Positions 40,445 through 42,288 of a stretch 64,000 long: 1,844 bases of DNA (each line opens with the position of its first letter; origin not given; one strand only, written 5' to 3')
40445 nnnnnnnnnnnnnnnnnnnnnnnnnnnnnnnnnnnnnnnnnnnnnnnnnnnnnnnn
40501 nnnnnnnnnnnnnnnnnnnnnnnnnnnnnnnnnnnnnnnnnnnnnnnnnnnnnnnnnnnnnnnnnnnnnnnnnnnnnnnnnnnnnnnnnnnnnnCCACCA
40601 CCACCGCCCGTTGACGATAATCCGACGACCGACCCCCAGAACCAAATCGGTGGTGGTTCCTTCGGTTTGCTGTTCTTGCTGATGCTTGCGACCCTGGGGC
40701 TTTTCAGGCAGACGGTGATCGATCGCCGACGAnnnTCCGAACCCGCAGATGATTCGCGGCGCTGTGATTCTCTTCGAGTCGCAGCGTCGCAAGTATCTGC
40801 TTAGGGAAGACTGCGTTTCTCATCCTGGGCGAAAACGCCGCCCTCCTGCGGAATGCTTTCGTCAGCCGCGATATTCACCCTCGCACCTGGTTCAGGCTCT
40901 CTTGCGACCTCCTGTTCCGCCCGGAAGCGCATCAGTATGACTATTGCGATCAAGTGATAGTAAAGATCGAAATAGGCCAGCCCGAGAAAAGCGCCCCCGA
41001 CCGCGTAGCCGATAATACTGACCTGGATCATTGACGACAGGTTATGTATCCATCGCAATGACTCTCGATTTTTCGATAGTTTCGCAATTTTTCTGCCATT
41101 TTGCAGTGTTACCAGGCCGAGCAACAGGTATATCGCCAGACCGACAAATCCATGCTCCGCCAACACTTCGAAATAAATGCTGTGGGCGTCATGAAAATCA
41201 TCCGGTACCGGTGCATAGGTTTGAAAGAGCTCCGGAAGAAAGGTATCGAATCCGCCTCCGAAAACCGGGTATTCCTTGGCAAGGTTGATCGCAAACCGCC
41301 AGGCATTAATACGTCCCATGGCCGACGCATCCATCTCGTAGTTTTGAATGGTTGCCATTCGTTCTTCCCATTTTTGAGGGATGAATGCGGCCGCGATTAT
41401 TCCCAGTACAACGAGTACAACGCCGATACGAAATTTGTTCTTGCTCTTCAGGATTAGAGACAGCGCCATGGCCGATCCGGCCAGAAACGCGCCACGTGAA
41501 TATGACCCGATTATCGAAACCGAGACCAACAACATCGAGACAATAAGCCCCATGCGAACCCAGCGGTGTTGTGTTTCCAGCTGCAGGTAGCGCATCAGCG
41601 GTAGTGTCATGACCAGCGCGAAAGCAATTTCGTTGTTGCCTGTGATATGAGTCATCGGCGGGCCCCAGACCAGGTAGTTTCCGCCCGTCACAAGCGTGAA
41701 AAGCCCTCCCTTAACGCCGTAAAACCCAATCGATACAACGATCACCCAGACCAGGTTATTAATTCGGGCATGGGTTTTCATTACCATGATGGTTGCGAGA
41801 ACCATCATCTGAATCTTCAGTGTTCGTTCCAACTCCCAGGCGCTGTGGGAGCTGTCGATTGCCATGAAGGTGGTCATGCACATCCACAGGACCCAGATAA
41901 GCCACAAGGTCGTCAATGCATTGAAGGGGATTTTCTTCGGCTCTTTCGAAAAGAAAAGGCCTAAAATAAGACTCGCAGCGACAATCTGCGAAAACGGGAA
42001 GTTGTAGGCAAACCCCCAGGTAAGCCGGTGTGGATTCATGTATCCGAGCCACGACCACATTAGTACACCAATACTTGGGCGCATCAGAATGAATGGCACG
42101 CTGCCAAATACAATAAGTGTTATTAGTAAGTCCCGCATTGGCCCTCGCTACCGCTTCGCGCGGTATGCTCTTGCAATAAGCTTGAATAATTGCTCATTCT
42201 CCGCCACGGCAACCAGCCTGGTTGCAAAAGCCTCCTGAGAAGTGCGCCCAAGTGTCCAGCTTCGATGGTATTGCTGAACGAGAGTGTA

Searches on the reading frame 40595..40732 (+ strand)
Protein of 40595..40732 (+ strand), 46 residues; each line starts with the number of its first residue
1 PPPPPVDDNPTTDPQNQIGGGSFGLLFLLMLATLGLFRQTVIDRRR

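Call 53: search_protein_families(library=ncbifam, proteins=[window:40595-40732:+], max_evalue=10)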
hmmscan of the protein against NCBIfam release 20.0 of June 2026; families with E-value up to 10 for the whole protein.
seq(46 aa): 4 families
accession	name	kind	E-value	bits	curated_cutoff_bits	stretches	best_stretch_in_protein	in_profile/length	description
TIGR03501.1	GlyGly_CTERM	domain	0.00021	21.8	15.5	1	19-39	1-21/22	GlyGly-CTERM sorting domain-containing protein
NF038115.1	SVAGG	subfamily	0.00096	18.3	150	1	12-40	377-406/407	SVAGG family GlyGly-CTERM protein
NF033680.1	exonuc_ExeM-GG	exception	0.0085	14.1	1300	1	3-39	847-883/884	extracellular exonuclease ExeM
NF038111.1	rhom_dep_M36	equivalog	0.2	9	1700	1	8-39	1283-1314/1315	rhombosortase-dependent M36 family metallopeptidase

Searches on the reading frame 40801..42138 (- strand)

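Call 6: search_protein_families(library=pfam, proteins=[window:40801-42138:-], max_evalue=0.001)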
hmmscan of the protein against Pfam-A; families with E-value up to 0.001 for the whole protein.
window:40801-42138:- (445 aa): 2 families
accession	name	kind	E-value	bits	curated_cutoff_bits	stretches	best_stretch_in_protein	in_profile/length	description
PF04932.20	Wzy_C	-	5.2e-25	88.4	31.7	1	201-338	2-149/149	O-Antigen ligase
PF19358.4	DUF5935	-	8.7e-20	71.9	23.6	1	1-185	1-188/193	Family of unknown function (DUF5935)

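Call 7: search_protein_families(library=ncbifam, proteins=[window:40801-42138:-], max_evalue=0.001)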
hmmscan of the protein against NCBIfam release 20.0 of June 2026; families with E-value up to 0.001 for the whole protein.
window:40801-42138:- (445 aa): 2 families
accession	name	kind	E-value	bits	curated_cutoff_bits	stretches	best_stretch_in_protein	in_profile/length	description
TIGR03097.1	PEP_O_lig_1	hypoth_equivalog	2e-159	530.9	188.1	1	2-404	1-404/408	putative O-glycosylation ligase, exosortase A system-associated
TIGR00947.1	2A73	equivalog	2.1e-11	43.5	366.4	1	175-370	178-390/425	IctB family putative bicarbonate transporter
